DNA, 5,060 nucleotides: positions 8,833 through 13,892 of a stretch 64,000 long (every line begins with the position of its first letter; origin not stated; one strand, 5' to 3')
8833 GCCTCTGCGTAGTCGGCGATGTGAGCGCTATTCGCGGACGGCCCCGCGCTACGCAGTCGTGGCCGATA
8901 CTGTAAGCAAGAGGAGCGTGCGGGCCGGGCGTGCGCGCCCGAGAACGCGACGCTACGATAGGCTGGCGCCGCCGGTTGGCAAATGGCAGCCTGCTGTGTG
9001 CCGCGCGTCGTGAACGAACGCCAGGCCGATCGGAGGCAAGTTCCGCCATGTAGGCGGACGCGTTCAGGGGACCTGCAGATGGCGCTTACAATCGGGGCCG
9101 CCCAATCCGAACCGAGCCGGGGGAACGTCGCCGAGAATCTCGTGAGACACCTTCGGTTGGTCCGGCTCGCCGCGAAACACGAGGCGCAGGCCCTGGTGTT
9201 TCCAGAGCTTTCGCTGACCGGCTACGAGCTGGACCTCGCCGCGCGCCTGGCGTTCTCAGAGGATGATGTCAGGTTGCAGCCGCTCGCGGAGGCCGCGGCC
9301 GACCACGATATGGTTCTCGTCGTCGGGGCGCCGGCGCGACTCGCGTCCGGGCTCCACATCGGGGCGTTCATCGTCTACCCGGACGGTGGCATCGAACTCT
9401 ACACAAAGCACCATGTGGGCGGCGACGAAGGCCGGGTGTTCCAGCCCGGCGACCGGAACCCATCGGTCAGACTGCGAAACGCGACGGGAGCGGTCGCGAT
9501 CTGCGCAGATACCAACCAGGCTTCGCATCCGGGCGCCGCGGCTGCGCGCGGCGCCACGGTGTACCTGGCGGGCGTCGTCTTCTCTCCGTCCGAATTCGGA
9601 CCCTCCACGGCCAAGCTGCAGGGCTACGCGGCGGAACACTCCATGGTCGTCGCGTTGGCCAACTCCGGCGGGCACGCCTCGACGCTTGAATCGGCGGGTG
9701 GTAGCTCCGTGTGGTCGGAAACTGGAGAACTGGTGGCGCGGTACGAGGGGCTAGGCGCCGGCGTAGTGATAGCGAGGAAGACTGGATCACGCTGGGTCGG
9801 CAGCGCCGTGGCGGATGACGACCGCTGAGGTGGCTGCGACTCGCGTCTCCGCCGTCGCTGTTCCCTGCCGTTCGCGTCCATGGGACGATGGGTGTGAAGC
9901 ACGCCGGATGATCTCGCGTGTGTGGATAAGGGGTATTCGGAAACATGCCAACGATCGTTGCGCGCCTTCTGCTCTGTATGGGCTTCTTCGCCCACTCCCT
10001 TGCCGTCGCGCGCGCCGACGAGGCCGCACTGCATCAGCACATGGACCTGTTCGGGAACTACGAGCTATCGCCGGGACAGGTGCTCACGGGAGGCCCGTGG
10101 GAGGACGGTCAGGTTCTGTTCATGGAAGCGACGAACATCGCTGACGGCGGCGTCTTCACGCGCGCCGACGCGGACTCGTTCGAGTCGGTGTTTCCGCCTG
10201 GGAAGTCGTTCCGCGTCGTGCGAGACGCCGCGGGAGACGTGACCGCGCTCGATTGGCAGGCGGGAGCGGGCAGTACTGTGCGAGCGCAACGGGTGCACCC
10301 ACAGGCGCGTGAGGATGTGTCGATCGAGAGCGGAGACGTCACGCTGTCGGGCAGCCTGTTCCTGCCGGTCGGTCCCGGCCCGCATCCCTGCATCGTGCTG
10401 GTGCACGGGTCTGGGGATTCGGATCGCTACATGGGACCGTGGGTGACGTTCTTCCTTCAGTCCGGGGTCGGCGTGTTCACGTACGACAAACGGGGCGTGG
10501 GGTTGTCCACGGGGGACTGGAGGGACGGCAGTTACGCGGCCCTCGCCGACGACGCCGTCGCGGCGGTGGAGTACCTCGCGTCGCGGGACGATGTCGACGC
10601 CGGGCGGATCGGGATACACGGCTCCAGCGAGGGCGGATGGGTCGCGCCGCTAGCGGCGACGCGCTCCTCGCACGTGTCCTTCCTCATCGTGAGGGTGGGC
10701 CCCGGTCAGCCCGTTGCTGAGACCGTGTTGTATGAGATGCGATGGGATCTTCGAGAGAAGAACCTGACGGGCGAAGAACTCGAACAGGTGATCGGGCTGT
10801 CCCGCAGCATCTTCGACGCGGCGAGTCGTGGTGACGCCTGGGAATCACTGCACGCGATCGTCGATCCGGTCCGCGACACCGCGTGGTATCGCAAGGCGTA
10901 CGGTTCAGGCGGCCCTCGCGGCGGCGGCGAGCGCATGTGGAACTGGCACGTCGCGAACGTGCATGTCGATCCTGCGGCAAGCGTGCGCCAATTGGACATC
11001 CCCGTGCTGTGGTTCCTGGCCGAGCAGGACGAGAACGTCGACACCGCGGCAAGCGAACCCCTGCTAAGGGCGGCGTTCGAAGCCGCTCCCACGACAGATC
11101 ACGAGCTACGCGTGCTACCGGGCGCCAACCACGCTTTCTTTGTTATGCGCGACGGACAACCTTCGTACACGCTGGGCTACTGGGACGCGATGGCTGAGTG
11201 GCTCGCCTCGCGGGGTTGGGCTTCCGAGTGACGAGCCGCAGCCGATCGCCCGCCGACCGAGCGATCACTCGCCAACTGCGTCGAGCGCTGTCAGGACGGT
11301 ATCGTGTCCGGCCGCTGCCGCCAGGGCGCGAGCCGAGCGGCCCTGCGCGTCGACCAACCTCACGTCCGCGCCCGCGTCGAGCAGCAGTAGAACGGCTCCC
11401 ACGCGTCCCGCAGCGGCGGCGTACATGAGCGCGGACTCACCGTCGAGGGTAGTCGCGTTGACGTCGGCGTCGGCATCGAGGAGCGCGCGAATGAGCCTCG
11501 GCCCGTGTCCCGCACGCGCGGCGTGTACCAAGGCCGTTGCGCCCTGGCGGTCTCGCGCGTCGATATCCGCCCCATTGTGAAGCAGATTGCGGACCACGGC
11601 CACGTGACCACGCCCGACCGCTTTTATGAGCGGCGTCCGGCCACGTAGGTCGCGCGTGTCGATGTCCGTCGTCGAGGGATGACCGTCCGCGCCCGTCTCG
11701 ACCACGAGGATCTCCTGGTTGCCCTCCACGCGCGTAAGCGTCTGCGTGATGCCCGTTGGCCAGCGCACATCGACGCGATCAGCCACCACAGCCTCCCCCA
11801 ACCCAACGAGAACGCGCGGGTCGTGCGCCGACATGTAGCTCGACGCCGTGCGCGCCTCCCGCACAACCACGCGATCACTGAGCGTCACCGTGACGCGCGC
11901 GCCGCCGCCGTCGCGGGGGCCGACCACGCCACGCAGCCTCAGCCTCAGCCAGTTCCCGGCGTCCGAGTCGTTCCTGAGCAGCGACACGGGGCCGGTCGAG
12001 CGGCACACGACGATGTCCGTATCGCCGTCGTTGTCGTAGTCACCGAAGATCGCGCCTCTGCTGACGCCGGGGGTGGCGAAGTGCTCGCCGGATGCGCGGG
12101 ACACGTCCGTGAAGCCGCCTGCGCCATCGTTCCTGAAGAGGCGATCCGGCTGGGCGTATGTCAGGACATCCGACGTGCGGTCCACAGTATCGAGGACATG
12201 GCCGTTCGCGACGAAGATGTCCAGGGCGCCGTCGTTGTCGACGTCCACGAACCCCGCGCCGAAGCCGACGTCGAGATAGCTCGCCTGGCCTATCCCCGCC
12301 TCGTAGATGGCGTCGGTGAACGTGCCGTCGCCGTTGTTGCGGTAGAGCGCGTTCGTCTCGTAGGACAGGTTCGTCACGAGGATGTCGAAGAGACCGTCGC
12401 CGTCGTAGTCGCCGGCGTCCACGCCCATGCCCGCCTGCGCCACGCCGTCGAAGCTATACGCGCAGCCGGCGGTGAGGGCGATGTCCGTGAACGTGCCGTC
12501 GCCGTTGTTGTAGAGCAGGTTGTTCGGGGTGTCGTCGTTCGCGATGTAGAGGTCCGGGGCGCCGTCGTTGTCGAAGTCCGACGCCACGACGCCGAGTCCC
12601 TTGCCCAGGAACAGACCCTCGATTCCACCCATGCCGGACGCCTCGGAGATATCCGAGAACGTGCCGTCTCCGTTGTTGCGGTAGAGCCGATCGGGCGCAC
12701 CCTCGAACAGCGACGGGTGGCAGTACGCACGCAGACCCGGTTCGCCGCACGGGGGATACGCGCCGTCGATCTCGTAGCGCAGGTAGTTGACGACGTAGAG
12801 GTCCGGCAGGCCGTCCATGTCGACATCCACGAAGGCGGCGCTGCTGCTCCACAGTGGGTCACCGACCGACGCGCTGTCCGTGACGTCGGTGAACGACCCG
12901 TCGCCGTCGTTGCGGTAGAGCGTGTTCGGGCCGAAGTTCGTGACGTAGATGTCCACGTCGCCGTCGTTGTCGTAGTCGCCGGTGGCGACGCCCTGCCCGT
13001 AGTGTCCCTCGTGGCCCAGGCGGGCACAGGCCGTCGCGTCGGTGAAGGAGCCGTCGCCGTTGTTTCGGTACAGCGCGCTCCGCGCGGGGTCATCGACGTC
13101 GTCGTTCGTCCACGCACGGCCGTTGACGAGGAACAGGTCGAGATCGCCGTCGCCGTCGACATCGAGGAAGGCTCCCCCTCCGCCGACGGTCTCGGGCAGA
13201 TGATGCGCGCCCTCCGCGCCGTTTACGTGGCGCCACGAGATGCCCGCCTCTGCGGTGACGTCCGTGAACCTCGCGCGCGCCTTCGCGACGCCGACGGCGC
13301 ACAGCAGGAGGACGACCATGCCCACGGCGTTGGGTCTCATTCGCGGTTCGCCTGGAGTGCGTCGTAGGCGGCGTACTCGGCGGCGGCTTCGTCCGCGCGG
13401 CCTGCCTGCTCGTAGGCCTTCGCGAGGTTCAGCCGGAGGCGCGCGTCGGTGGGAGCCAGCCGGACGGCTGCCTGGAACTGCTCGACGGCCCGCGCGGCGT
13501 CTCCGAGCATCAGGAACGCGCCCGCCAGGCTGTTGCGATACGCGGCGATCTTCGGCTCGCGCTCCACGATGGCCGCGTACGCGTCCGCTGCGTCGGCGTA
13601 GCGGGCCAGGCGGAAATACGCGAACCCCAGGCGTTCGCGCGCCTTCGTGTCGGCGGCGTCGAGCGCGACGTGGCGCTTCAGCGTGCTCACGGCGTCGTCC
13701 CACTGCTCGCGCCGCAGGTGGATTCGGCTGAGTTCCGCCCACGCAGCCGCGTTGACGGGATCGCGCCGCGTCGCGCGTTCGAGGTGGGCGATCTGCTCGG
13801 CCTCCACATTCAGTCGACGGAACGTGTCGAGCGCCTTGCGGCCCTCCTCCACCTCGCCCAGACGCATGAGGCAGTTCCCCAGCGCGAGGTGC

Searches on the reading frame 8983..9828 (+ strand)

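Call 51: search_protein_families(library=pfam, proteins=[window:8983-9828:+], max_evalue=0.0001)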
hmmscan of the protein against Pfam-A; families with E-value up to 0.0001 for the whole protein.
window:8983-9828:+ (281 aa): 1 family
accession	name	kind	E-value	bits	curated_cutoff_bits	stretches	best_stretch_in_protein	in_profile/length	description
PF00795.27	CN_hydrolase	-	1.2e-22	80.9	23.2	1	37-264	2-244/256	Carbon-nitrogen hydrolase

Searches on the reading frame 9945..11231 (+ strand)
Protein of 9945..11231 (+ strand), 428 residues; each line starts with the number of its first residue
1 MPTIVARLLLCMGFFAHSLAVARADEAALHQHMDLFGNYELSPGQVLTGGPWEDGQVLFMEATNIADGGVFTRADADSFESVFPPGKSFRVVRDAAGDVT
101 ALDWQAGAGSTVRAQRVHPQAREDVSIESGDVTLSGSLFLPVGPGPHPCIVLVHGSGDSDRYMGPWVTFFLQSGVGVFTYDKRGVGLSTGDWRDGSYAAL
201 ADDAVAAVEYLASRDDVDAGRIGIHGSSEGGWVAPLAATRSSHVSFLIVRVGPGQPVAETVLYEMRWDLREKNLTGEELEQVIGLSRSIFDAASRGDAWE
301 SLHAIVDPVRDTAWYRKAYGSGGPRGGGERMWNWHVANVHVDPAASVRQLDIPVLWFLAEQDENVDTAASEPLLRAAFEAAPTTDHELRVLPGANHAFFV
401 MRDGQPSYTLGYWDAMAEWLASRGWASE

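Call 51: search_protein_families(library=pfam, proteins=[window:9945-11231:+], max_evalue=0.0001)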
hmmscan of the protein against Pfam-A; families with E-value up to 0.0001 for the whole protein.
window:9945-11231:+ (428 aa): 6 families
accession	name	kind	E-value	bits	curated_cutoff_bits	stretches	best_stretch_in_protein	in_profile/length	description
PF12146.15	Hydrolase_4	-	1e-15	58.1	27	1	146-254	3-110/239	Serine aminopeptidase, S33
PF00326.27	Peptidase_S9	-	8e-11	42.3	22.6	1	166-242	5-86/213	Prolyl oligopeptidase family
PF01738.24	DLH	-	4.2e-10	40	21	1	343-420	135-213/217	Dienelactone hydrolase family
PF02129.25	Peptidase_S15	-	1.8e-09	38.1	23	1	137-366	8-237/262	X-Pro dipeptidyl-peptidase (S15 family)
PF05448.18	AXE1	-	2e-05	24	21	0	202-240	158-196/321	Acetyl xylan esterase (AXE1)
PF00561.26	Abhydrolase_1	-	4.8e-05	23.6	25.8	0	149-399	2-241/245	alpha/beta hydrolase fold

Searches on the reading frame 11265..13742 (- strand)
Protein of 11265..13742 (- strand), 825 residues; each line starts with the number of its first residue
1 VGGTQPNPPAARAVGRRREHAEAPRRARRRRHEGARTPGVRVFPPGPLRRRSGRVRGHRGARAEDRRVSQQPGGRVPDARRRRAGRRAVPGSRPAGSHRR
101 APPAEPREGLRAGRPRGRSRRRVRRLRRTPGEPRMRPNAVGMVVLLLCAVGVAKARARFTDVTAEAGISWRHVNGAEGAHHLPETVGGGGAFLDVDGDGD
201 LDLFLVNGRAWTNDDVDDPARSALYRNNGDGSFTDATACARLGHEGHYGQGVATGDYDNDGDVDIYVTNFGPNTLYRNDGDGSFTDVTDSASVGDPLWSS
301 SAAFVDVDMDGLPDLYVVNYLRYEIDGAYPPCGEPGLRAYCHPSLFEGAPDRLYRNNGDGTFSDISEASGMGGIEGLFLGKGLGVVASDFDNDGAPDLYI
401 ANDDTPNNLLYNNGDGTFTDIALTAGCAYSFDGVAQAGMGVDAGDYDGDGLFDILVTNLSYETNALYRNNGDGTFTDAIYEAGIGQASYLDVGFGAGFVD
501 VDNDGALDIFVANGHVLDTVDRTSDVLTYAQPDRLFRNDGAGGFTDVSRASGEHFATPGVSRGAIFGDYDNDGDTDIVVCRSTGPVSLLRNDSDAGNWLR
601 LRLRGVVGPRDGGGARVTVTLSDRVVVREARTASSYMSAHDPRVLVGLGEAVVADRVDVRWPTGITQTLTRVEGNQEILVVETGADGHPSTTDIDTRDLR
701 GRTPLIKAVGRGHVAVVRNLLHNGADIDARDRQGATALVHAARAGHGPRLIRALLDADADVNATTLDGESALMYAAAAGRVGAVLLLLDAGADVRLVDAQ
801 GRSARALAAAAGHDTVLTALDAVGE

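Call 51: search_protein_families(library=pfam, proteins=[window:11265-13742:-], max_evalue=0.0001)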
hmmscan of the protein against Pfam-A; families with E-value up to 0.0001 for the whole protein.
window:11265-13742:- (825 aa): 8 families
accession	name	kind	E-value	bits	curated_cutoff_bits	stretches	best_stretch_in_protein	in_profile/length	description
PF13517.12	FG-GAP_3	-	8.1e-53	177.3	26.9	6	256-317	1-61/61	FG-GAP-like repeat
PF12796.13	Ank_2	-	1.3e-19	70.9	27.3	2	692-764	20-89/90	Ankyrin repeats (3 copies)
PF13857.12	Ank_5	-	4.5e-18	65.6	27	2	754-808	1-56/56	Ankyrin repeats (many copies)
PF07593.17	UnbV_ASPIC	-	1e-17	64.2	23.4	1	614-678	3-67/68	ASPIC and UnbV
PF00023.36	Ank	-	2.6e-17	62.4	21.1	1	701-732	2-33/33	Ankyrin repeat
PF13637.12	Ank_4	-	3.8e-16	59.3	22.7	2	712-748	8-44/50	Ankyrin repeats (many copies)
PF13606.12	Ank_3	-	2.8e-14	52.1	22.3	0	701-729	2-30/30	Ankyrin repeat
PF01839.29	FG-GAP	-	9.1e-12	45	22.1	0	438-460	2-24/37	FG-GAP repeat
